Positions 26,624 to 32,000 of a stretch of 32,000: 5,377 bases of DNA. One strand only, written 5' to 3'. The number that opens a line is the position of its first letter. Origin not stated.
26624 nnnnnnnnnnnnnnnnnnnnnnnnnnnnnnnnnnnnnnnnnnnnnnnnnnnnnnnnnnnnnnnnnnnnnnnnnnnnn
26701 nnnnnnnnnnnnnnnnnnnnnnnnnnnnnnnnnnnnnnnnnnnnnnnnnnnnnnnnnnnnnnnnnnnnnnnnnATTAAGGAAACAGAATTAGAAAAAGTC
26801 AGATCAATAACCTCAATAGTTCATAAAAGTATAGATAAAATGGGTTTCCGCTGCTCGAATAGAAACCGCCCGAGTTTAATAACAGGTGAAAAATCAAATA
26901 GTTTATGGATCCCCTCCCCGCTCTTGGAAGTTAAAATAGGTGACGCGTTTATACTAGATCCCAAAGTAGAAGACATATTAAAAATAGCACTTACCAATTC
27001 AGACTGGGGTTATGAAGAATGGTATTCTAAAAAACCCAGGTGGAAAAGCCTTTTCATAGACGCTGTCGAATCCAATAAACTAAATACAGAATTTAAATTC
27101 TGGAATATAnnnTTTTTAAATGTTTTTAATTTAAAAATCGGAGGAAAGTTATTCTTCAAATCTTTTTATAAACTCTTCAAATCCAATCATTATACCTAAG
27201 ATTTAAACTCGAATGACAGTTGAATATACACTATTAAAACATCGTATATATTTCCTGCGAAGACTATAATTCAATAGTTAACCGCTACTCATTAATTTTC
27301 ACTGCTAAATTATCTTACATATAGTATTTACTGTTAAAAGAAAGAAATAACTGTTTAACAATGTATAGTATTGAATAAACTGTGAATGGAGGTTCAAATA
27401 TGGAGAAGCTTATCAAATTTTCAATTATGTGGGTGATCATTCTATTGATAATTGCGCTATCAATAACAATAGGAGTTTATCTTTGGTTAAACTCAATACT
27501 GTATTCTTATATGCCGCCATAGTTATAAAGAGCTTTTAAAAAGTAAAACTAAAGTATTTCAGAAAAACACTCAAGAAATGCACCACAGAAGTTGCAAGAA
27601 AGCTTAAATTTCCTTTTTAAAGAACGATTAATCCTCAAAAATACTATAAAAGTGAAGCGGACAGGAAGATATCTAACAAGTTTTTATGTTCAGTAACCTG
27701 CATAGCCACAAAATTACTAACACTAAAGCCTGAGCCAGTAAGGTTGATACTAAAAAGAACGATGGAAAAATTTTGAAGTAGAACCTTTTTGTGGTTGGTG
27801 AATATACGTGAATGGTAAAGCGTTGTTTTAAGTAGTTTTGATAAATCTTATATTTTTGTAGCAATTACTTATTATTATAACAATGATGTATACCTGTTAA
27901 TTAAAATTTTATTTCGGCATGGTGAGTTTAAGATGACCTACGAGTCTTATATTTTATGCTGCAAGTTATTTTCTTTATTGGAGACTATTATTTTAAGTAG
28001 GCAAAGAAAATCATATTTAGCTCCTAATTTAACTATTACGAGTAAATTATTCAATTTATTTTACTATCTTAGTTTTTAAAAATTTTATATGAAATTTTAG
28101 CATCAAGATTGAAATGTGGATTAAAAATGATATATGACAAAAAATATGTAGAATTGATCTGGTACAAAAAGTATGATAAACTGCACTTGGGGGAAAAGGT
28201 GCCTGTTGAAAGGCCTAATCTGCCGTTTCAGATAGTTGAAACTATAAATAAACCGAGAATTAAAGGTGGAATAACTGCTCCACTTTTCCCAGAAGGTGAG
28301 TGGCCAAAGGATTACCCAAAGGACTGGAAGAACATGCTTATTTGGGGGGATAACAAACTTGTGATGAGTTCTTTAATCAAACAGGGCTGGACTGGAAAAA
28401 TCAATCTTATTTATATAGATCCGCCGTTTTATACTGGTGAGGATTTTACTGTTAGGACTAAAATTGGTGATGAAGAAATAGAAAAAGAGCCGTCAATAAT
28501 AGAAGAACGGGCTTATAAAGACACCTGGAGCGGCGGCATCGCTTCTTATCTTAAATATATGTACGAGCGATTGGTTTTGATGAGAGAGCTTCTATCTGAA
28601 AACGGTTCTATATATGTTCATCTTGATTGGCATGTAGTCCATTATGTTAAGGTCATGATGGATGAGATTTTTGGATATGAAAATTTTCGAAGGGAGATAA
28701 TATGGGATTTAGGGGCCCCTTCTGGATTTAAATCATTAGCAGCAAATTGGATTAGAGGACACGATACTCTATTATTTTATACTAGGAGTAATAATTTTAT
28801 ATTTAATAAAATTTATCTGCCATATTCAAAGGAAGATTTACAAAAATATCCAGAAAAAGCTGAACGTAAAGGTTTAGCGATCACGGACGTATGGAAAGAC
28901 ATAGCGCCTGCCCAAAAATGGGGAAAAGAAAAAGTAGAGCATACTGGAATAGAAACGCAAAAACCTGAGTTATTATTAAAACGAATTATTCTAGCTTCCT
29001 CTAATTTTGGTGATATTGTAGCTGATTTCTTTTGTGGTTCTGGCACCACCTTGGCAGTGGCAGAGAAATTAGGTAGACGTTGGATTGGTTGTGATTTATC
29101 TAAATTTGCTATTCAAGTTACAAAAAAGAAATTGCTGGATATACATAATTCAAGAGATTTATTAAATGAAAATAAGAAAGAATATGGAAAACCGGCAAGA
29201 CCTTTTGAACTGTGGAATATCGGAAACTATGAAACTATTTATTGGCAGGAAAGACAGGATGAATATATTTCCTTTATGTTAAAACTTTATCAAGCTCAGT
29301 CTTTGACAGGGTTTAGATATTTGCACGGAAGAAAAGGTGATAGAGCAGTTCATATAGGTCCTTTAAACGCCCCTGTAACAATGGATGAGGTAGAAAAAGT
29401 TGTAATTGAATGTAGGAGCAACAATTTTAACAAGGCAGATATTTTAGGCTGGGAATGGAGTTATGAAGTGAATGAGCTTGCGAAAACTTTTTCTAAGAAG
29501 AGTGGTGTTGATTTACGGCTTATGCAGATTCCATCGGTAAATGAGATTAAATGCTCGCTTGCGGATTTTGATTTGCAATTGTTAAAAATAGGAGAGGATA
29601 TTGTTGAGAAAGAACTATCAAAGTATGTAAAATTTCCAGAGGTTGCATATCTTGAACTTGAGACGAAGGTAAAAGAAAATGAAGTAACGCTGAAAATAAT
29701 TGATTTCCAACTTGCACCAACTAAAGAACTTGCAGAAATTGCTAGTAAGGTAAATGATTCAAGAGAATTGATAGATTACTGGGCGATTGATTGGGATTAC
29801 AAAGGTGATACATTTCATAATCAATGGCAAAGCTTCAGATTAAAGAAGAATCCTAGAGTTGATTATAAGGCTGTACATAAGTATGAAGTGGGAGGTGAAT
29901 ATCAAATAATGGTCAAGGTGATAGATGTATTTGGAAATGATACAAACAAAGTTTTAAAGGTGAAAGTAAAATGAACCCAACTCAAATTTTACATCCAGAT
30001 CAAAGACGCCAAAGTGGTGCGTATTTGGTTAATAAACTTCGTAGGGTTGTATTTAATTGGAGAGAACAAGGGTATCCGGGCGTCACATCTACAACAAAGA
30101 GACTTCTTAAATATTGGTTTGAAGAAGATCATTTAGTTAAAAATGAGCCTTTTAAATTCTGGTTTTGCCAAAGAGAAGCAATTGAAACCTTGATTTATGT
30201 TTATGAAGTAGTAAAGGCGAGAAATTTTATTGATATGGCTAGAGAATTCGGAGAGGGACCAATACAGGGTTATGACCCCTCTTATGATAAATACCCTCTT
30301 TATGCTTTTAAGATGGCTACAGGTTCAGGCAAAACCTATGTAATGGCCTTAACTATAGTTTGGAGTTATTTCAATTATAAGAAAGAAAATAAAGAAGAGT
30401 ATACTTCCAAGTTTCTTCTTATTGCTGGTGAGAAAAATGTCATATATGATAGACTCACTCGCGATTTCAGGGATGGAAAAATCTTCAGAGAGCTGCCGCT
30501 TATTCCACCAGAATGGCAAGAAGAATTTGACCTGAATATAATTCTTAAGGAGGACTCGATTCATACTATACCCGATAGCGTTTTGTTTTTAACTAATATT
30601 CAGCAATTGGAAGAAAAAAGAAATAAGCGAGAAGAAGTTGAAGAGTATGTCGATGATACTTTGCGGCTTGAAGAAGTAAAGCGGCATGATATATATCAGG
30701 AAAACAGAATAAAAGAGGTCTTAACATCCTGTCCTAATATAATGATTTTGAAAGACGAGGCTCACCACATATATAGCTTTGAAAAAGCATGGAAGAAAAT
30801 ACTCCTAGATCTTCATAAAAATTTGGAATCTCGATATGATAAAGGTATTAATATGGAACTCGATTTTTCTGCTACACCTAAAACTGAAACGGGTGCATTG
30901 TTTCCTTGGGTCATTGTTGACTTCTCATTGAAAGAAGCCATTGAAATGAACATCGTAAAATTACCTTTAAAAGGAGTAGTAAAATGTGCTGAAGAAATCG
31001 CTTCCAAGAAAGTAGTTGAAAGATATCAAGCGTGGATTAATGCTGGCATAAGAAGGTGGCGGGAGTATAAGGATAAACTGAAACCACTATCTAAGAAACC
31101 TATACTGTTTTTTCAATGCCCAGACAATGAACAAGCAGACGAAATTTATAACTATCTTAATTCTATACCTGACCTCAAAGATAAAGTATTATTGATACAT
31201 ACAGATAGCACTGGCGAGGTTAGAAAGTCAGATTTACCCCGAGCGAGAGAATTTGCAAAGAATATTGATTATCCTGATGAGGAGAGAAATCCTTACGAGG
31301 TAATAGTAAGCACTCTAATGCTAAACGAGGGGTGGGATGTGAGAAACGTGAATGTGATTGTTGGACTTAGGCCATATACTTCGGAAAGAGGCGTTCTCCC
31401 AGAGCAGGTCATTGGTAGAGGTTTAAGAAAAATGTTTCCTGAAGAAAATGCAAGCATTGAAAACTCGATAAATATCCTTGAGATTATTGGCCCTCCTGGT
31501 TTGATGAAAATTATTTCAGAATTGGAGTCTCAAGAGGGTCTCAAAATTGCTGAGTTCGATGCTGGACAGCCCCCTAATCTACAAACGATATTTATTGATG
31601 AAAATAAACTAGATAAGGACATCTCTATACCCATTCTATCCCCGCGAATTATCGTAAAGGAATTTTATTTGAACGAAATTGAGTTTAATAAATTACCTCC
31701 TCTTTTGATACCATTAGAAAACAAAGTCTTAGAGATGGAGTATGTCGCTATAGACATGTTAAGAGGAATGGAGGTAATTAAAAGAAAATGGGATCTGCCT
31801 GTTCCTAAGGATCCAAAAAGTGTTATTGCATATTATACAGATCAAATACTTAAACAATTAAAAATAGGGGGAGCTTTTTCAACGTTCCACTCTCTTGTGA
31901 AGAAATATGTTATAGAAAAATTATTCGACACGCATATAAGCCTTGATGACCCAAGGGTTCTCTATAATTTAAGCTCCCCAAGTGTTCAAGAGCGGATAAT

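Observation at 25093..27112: Membrane-anchored wHTH protein + oversized Cas4-like Fe-S nuclease: candidate uncharacterised defence module next to a type III R-M system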

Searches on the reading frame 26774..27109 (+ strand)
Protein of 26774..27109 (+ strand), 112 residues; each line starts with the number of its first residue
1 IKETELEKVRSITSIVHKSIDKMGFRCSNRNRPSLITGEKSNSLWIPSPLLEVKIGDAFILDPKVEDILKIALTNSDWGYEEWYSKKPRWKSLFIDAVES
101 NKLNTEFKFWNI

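Call 61: predict_structure(alignment_id=A3)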
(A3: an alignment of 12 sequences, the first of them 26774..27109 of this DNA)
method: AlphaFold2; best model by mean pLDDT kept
length: 112 residues; sequences in the alignment: 12
mean_pLDDT: 57.2   pTM: 0.44
mean pLDDT of the five models: 57.2, 56.6, 54.3, 54.1, 49.5
residues with pLDDT >= 90: 0; 70-90: 13; 50-70: 69; < 50: 30
segments of 3 or more residues with pLDDT < 50: 1-5, 30-49, 83-87
pLDDT, mean of each block of 10 residues (from residue 1): 50 68 60 41 40 61 69 66 50 60 64 58
secondary structure, 60 per line:
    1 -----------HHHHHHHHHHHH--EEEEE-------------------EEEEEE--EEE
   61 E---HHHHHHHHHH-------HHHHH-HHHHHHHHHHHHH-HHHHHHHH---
elements in order: H12-23 E26-30 E50-55 E58-61 H65-74 H82-86 H88-100 H102-109

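Call 79: fold_search(model_id=the predicted structure, library=pdb)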
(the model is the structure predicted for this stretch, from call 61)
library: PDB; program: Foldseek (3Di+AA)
matches with E <= 10: 62; with E <= 0.001: 0
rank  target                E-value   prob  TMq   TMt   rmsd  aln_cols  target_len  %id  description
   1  4iqn_B                2.5e+00  0.06  0.16  0.10   9.1        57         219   18  Crystal structure of uncharacterized protein from Salmonella enterica subsp. enterica serovar typhimurium str. 14028s (released 2013-01-23)
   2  8c4n_A                3.5e+00  0.14  0.21  0.16   1.9        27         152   22  CdaA-AMP complex (released 2023-06-07)
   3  5y88_U                3.5e+00  0.04  0.19  0.06  12.4        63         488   21  Cryo-EM structure of the intron-lariat spliceosome ready for disassembly from S.cerevisiae at 3.5 angstrom (released 2018-08-01)
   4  4pav_D                3.9e+00  0.06  0.17  0.17  11.5        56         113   11  Structure of hypothetical protein SA1046 from S. aureus. (released 2015-05-06)
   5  2dix_MODEL_1_A        3.9e+00  0.04  0.21  0.26  14.2       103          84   11  Solution structure of the DSRM domain of Protein activator of the interferon-induced protein kinase (released 2006-09-30)
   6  4wal_A                3.9e+00  0.03  0.19  0.18  12.2        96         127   14  Crystal structure of selenomethionine Msl5 protein in complex with RNA at 2.2 A (released 2014-12-17)
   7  8c4j_A                4.2e+00  0.12  0.21  0.16   2.0        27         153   22  CdaA-compound 4 complex (released 2023-06-07)
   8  6hvn_B                4.2e+00  0.12  0.21  0.15   2.0        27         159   22  CdaA-APO Y187A Mutant (released 2019-06-05)
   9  6hvn_A                4.2e+00  0.08  0.23  0.16   7.1        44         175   20  CdaA-APO Y187A Mutant (released 2019-06-05)
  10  4iqn_C                4.2e+00  0.02  0.15  0.10   9.7        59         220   19  Crystal structure of uncharacterized protein from Salmonella enterica subsp. enterica serovar typhimurium str. 14028s (released 2013-01-23)
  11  8c4q_B                4.4e+00  0.12  0.21  0.16   2.0        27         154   22  CdaA-Apo (released 2023-06-07)
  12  2y8l_A                4.4e+00  0.02  0.20  0.21  16.8        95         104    8  Structure of the regulatory fragment of mammalian aMPK in complex with two ADP (released 2011-03-16)
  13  8c4q_A                4.7e+00  0.11  0.21  0.15   2.0        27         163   22  CdaA-Apo (released 2023-06-07)
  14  4wan_E                4.7e+00  0.02  0.18  0.16  13.6       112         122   13  Crystal structure of Msl5 protein in complex with RNA at 1.8 A (released 2014-12-17)
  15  6hvl_A                5.0e+00  0.12  0.21  0.16   1.8        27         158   22  CdaA complex with c-di-AMP and AMP (released 2019-06-05)
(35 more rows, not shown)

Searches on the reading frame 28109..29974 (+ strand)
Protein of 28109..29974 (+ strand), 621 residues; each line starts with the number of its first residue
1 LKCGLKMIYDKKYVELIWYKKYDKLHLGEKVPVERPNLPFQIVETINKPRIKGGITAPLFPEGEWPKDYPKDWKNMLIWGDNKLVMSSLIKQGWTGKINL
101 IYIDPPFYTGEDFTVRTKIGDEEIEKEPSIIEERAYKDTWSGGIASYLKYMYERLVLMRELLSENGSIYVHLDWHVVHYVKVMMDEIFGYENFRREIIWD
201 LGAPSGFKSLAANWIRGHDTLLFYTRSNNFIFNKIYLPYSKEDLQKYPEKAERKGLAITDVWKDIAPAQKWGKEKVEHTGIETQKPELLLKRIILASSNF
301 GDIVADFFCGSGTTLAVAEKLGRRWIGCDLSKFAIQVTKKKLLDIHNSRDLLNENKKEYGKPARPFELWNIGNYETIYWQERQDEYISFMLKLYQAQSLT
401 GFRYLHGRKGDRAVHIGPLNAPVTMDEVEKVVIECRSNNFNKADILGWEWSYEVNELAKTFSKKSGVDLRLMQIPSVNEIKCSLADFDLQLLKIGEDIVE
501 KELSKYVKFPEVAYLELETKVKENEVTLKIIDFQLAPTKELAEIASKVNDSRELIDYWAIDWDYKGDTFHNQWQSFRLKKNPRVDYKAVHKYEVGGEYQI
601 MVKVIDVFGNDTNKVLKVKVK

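Call 3: search_protein_families(library=pfam, proteins=[window:28109-29974:+], max_evalue=1)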
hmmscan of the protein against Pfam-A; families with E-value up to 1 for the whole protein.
window:28109-29974:+ (621 aa): 7 families
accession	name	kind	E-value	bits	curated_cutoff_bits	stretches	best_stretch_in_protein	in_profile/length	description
PF01555.25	N6_N4_Mtase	-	2.8e-46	158.7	26.7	1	98-340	1-221/221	DNA methylase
PF13649.12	Methyltransf_25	-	0.0018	19.3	27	1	304-354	1-53/97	Methyltransferase domain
PF02086.21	MethyltransfD12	-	0.0086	16.3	22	1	298-357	17-75/253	D12 class N6 adenine-specific DNA methyltransferase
PF09111.16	SLIDE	-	0.072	13.6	24.8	1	335-396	7-68/116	SLIDE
PF18911.6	PKD_4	-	0.15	12.6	27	1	587-619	51-84/85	PKD domain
PF08242.18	Methyltransf_12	-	0.18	13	30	1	308-347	4-45/98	Methyltransferase domain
PF03602.21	Cons_hypoth95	-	0.23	11.5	24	0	92-119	107-136/182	Conserved hypothetical protein 95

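Call 4: search_protein_families(library=padloc, proteins=[window:28109-29974:+], max_evalue=1)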
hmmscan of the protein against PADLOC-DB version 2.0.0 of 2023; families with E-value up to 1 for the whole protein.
window:28109-29974:+ (621 aa): 65 families (the best 25 are shown)
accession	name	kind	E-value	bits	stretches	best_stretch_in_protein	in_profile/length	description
PDLC03633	MTase_III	-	1.2e-106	355.8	1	14-617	20-615/616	Type III methyltransferase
PDLC03354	MTase_II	-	1.7e-64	216.4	2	75-255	61-235/425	Type II methyltransferase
PDLC03300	MTase_II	-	8.5e-50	167.5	1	69-344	6-278/302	Type II methyltransferase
PDLC03636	MTase_III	-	2.9e-49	166.3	3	147-268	96-215/575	Type III methyltransferase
PDLC03339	MTase_II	-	3.2e-47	159.2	2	96-241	21-151/399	Type II methyltransferase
PDLC03635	MTase_III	-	4.3e-41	139.4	3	145-242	266-365/708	Type III methyltransferase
PDLC03634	MTase_III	-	7.2e-38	128.9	2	73-267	93-288/621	Type III methyltransferase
PDLC03632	MTase_III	-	1.3e-37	127.4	2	71-232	159-323/983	Type III methyltransferase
PDLC03644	MTase_III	-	1.8e-36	124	2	70-252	34-211/542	Type III methyltransferase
PDLC03638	MTase_III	-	3.8e-36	122.7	2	77-247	383-529/816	Type III methyltransferase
PDLC03371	MTase_II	-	6.6e-35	118.9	1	72-346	8-256/260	Type II methyltransferase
PDLC03299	MTase_II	-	1e-28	98.7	1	96-361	32-278/296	Type II methyltransferase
PDLC03641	MTase_III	-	2.6e-26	90.4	2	70-273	100-295/657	Type III methyltransferase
PDLC03216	MTase_II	-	2e-24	84.2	1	74-357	11-270/364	Type II methyltransferase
PDLC03738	oMTase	-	3.5e-21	73.3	1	70-347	16-270/376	orphan methyltransferase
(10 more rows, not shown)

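Call 5: search_protein_families(library=ncbifam, proteins=[window:28109-29974:+], max_evalue=1)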
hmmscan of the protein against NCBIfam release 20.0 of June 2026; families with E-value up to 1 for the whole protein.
window:28109-29974:+ (621 aa): 6 families
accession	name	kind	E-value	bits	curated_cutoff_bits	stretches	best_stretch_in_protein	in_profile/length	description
NF050803.1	DnaMtaseCcrMCaul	equivalog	2.2e-22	79.5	830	1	134-351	49-256/350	adenine-specific DNA-methyltransferase CcrM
NF008572.0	PRK11524.1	equivalog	1.7e-19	70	292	1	75-359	15-274/294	adenine-specific DNA-methyltransferase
NF010253.0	PRK13699.1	subfamily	4.8e-06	26.4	244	1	282-350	145-213/226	DNA methyltransferase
TIGR01177.1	TIGR01177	hypoth_equivalog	0.017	14.4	316.55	1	295-333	177-215/330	TIGR01177 family methyltransferase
NF045667.1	MTase_DVU1556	equivalog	0.043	13.3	155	1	295-341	17-64/213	DVU_1556 family methyltransferase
TIGR00095.1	TIGR00095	equivalog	0.12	12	117.5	1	88-128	117-155/194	16S rRNA (guanine(966)-N(2))-methyltransferase RsmD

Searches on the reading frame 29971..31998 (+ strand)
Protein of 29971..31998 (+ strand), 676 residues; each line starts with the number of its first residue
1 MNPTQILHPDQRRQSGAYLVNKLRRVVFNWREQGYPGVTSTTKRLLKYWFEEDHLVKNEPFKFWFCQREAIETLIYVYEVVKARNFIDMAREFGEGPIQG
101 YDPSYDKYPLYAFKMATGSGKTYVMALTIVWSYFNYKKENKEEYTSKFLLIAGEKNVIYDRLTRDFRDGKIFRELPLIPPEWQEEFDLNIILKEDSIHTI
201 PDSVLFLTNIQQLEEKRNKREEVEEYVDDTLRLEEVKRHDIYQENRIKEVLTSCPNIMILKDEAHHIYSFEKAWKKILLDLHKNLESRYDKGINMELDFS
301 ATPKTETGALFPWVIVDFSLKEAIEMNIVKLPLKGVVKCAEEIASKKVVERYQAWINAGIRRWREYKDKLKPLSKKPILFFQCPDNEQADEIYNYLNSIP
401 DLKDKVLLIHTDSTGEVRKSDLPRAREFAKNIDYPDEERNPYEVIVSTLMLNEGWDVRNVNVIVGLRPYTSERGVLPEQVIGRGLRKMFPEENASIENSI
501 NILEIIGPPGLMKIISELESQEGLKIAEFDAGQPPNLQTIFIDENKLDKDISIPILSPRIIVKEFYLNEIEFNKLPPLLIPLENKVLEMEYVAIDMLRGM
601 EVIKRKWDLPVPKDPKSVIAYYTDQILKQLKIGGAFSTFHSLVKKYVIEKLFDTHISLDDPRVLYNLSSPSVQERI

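Call 53: search_protein_families(library=pfam, proteins=[window:29971-31998:+], max_evalue=0.01)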
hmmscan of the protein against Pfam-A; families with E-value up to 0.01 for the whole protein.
window:29971-31998:+ (676 aa): 2 families
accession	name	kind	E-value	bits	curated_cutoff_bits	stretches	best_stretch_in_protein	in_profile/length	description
PF04851.21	ResIII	-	3.3e-14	53.6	22.5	1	67-304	8-163/164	Type III restriction enzyme, res subunit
PF00270.35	DEAD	-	0.0084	16.3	26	0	114-151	20-51/167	DEAD/DEAH box helicase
